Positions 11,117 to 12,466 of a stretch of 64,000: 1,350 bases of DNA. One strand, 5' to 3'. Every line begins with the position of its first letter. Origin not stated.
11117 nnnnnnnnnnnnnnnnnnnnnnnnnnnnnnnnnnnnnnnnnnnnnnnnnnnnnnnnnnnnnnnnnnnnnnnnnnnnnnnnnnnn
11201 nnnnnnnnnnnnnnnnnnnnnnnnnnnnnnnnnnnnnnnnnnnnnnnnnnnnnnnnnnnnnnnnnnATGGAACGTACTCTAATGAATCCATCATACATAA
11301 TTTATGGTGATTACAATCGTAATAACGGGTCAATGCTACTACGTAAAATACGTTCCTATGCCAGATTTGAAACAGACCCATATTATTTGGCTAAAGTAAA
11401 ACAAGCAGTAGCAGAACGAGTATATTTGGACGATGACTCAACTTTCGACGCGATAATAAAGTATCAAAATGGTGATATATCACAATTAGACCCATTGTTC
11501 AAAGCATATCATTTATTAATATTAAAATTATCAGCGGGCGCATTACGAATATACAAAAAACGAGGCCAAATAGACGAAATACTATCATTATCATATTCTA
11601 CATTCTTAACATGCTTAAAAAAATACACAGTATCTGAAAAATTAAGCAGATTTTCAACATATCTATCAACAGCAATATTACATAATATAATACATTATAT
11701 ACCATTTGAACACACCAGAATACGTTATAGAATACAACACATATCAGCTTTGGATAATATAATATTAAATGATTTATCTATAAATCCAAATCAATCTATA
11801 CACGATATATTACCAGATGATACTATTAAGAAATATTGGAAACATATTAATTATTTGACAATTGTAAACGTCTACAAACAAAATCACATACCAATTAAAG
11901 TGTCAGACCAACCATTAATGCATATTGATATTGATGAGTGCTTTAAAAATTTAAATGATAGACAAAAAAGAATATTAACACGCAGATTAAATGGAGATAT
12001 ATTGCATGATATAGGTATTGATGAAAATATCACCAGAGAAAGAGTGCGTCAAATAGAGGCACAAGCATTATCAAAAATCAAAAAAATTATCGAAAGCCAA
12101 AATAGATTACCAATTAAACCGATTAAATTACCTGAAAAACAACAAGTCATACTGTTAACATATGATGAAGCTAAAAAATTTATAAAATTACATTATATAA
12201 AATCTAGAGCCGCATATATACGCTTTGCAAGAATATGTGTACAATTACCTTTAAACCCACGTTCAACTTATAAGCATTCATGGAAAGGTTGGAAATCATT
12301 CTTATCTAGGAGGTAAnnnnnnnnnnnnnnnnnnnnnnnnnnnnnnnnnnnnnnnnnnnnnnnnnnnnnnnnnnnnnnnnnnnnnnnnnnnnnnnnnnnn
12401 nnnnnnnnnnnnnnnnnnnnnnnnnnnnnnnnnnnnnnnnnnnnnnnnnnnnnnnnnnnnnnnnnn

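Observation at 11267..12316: Bona fide sigma-70-family factor encoded on the opposite strand inside the head-morphogenesis block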

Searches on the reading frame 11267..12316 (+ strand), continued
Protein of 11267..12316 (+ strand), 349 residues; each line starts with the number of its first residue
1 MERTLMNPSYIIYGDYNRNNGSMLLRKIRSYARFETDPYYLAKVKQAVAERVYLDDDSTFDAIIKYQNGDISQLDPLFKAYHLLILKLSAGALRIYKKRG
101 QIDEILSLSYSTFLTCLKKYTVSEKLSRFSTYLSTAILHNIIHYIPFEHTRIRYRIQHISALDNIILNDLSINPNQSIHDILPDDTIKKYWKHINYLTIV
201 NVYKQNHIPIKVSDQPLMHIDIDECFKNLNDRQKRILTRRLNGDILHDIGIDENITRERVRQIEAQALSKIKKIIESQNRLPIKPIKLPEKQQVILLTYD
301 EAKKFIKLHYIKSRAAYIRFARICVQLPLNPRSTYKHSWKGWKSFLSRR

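Call 59: find_related_loci(query=A1, collection=viral_contigs, flank=6000)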
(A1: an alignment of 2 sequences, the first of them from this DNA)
Query A1 (293 aa) in viral_contigs; peptide patterns used: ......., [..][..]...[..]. (x = any residue, [..] = any of these).
350 stretches matched a pattern, but none encodes a relative of the query by tblastn (E <= 1e-3).

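Call 60: find_related_loci(query=A1, collection=metagenome_contigs, flank=8000)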
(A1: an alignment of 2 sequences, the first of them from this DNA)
Query A1 (293 aa) in metagenome_contigs; peptide patterns used: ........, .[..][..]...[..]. (x = any residue, [..] = any of these).
219 stretches matched a pattern; 2 encode a relative of the query (tblastn E <= 1e-3); 2 distinct loci.
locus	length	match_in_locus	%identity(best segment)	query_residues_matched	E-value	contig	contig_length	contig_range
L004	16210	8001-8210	34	208-272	3e-6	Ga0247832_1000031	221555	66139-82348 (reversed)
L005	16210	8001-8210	34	208-272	3e-6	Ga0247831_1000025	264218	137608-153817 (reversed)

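Call 65: search_protein_families(library=pfam, proteins=[P0117, P0122, P0010, P0022, P0028, P0040, P0070, P0099, P0110, P0143], max_evalue=0.00001)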
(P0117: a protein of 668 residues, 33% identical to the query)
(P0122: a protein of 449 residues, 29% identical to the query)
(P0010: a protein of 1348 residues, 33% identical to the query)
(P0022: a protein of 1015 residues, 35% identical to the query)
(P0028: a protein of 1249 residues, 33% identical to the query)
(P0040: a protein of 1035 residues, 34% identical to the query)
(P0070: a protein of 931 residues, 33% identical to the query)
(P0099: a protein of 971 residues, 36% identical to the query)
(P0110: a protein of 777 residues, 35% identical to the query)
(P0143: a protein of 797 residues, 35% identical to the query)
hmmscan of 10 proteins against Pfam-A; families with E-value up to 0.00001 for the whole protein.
P0117 (668 aa): 4 families
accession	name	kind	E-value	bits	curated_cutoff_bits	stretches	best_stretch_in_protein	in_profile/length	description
PF04851.21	ResIII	-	4.7e-20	72.6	22.5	1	5-179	2-161/164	Type III restriction enzyme, res subunit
PF00270.35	DEAD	-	1.1e-10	41.9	26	1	9-179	2-159/167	DEAD/DEAH box helicase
PF00271.37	Helicase_C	-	1.4e-10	41.8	23.5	1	268-373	11-109/110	Helicase conserved C-terminal domain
PF14882.11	INT_rpt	-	5.2e-10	39.9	26.5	0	595-643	1-53/55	Integrase repeat unit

P0122 (449 aa): 2 families
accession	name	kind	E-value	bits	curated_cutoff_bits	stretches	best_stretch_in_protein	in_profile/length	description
PF14882.11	INT_rpt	-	5.5e-09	36.6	26.5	0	37-56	10-29/55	Integrase repeat unit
PF04480.18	DUF559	-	3.7e-06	27.2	20.6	1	162-213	43-93/109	Protein of unknown function (DUF559)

P0010 (1348 aa): 4 families
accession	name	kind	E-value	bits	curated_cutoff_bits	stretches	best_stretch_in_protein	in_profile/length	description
PF13156.12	Mrr_cat_2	-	1e-16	61.4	22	1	2-86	10-88/127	Restriction endonuclease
PF04851.21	ResIII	-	1.2e-14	55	22.5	1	127-312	3-161/164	Type III restriction enzyme, res subunit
PF00271.37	Helicase_C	-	1e-11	45.5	23.5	1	417-508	16-109/110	Helicase conserved C-terminal domain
PF14882.11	INT_rpt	-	1.1e-07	32.5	26.5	0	1247-1278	2-33/55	Integrase repeat unit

P0022 (1015 aa): 0 families

P0028 (1249 aa): 1 family
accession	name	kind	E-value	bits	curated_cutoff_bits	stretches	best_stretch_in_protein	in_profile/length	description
PF14882.11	INT_rpt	-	5.1e-13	49.5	26.5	0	1111-1143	12-46/55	Integrase repeat unit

P0040 (1035 aa): 4 families
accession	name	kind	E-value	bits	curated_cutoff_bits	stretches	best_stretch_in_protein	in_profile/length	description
PF04851.21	ResIII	-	1.8e-20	73.9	22.5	1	180-368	2-163/164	Type III restriction enzyme, res subunit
PF14882.11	INT_rpt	-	3.8e-17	62.7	26.5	0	878-917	12-48/55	Integrase repeat unit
PF00271.37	Helicase_C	-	1.2e-14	54.9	23.5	1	444-552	3-109/110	Helicase conserved C-terminal domain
PF13156.12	Mrr_cat_2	-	1.3e-07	31.9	22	1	53-167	6-121/127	Restriction endonuclease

P0070 (931 aa): 3 families
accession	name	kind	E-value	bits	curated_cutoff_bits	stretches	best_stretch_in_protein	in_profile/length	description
PF00271.37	Helicase_C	-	6.1e-13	49.4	23.5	1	365-465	7-109/110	Helicase conserved C-terminal domain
PF04851.21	ResIII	-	4.8e-09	36.8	22.5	1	110-267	6-163/164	Type III restriction enzyme, res subunit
PF14882.11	INT_rpt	-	9.7e-06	26.2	26.5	0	644-665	11-32/55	Integrase repeat unit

P0099 (971 aa): 3 families
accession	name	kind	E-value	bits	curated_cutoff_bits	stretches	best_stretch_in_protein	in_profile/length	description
PF00271.37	Helicase_C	-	3.2e-13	50.3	23.5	1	245-356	5-109/110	Helicase conserved C-terminal domain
PF04851.21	ResIII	-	5.8e-12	46.3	22.5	1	2-161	29-161/164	Type III restriction enzyme, res subunit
PF00270.35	DEAD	-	1.5e-06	28.5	26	0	2-161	20-159/167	DEAD/DEAH box helicase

P0110 (777 aa): 2 families
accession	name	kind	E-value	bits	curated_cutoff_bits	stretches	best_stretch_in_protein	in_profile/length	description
PF14882.11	INT_rpt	-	4.4e-09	36.9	26.5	0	683-713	2-35/55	Integrase repeat unit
PF00270.35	DEAD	-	8.5e-08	32.5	26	1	24-158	6-132/167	DEAD/DEAH box helicase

P0143 (797 aa): 4 families
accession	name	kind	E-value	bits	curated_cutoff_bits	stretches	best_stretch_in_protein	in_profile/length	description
PF00271.37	Helicase_C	-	2e-15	57.4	23.5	1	422-527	8-109/110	Helicase conserved C-terminal domain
PF04851.21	ResIII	-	4.3e-14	53.2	22.5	1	162-332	4-162/164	Type III restriction enzyme, res subunit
PF14882.11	INT_rpt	-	5.2e-10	39.9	26.5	0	699-742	4-43/55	Integrase repeat unit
PF00270.35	DEAD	-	2.2e-09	37.7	26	1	165-331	3-161/167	DEAD/DEAH box helicase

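Call 83: list_cluster_members(proteins=[P0001, P0051, P0004, P0006, P0007, P0025])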
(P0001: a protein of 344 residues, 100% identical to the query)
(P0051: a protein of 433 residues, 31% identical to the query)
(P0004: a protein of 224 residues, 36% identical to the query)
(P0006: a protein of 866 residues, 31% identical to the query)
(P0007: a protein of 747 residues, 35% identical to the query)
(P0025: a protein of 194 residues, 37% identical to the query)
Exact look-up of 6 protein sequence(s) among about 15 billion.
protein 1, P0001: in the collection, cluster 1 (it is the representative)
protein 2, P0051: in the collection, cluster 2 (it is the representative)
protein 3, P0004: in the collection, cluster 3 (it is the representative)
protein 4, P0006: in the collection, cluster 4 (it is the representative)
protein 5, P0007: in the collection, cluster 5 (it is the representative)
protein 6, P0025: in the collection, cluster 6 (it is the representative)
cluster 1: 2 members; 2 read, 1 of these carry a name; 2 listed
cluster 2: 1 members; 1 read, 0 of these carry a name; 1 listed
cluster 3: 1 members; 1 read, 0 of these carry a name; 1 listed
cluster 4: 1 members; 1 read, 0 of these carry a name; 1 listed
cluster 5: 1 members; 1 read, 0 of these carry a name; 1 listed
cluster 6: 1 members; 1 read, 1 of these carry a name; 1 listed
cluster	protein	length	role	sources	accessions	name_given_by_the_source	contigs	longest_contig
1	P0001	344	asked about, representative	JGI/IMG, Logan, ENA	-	-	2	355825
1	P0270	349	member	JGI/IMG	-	RNA polymerase sigma factor (sigma-70 family)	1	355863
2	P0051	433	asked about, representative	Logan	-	-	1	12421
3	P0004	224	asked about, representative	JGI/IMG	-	-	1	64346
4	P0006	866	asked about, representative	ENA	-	-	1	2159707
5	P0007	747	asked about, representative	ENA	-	-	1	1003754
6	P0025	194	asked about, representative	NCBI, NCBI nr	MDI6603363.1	MAG: integrase repeat-containing protein, partial [Patescibacteria group bacterium] | integrase repeat-containing protein [Patescibacteria group bacterium]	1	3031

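Call 87: fold_search(model_id=the predicted structure, library=viral)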
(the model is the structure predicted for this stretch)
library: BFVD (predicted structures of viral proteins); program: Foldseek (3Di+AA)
matches with E <= 10: 376; with E <= 0.001: 25
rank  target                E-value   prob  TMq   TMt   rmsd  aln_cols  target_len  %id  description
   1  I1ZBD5                1.0e-07  1.00  0.26  0.27  30.7       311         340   18  (no name in the UniProt tables at hand)
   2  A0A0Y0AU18            1.2e-07  1.00  0.27  0.19  33.3       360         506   17  Sporulation sigma factor SigF [Bacillus phage Eldridge]
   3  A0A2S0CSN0            2.5e-07  1.00  0.29  0.37  11.9       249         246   18  RNA polymerase sporulation specific sigma factor SigG [Bacillus phage BCP12]
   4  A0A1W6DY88            3.0e-07  1.00  0.25  0.21  28.4       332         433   19  Putative RNA polymerase sigma factor [Aeromonas phage phiA8-29]
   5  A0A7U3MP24            4.7e-07  1.00  0.29  0.23  26.2       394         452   16  (no name in the UniProt tables at hand)
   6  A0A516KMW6            5.2e-07  1.00  0.23  0.25  38.5       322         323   18  RNA polymerase sigma factor [Bacillus phage vB_BmeM-Goe8]
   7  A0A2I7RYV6            1.2e-06  1.00  0.21  0.13  28.2       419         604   15  (no name in the UniProt tables at hand)
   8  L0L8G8                2.4e-06  1.00  0.26  0.36  14.2       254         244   16  RNA polymerase sigma factor SigF 1 [Bacillus phage phiAGATE]
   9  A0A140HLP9            3.0e-06  1.00  0.25  0.34  23.2       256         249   16  RNA polymerase sigma-70 factor sigma-B/F/G subfamily [Bacillus phage Deep Blue]
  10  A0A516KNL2            6.6e-06  1.00  0.25  0.25  36.1       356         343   17  (no name in the UniProt tables at hand)
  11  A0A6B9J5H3            9.8e-06  1.00  0.27  0.15  26.6       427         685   14  RNA polymerase sigma-70 factor [Vibrio phage vB_VchM_Kuja]
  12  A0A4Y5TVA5            2.8e-05  1.00  0.26  0.22  31.8       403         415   14  RNA polymerase sigma factor [Vibrio phage VAP7]
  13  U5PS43                3.6e-05  1.00  0.23  0.26  37.5       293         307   14  RNA polymerase sigma factor [Bacillus phage BigBertha]
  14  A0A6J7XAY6            4.6e-05  1.00  0.25  0.31  18.2       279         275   19  RpoD DNA-directed RNA polymerase, sigma subunit (Sigma70/sigma32) [uncultured Caudovirales phage]
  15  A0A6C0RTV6            1.1e-04  1.00  0.27  0.18  24.3       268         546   16  (no name in the UniProt tables at hand)
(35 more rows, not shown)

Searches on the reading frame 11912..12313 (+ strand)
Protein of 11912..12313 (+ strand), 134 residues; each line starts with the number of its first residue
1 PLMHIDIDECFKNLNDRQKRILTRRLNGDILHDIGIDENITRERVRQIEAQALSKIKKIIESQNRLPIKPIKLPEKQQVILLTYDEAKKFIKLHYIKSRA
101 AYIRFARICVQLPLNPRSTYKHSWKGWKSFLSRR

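Call 67: find_homologous_proteins(query=window:11912-12313:+, max_evalue=0.001)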
Query seq(134 aa) (134 aa): 1 proteins with E <= 0.001 among 33 candidates.
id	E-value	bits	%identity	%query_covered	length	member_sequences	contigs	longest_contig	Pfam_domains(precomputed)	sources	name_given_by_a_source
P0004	2.0e-4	39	45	42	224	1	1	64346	PF04545.23,PF04542.21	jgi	-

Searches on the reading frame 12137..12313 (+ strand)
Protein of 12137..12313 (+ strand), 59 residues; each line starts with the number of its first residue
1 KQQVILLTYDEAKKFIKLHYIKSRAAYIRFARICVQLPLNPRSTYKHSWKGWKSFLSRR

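Call 52: predict_structure(alignment_id=A3)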
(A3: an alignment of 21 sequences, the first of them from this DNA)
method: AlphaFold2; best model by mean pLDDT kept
length: 59 residues; sequences in the alignment: 21
mean_pLDDT: 90.4   pTM: 0.71
mean pLDDT of the five models: 90.4, 89.6, 89.5, 89.2, 88.9
residues with pLDDT >= 90: 51; 70-90: 5; 50-70: 3; < 50: 0
segments of 3 or more residues with pLDDT < 50: none
pLDDT, mean of each block of 10 residues (from residue 1): 82 94 94 93 94 85
secondary structure, 60 per line:
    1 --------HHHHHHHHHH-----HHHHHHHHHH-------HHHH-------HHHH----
elements in order: H9-18 H24-33 H41-44 H52-55
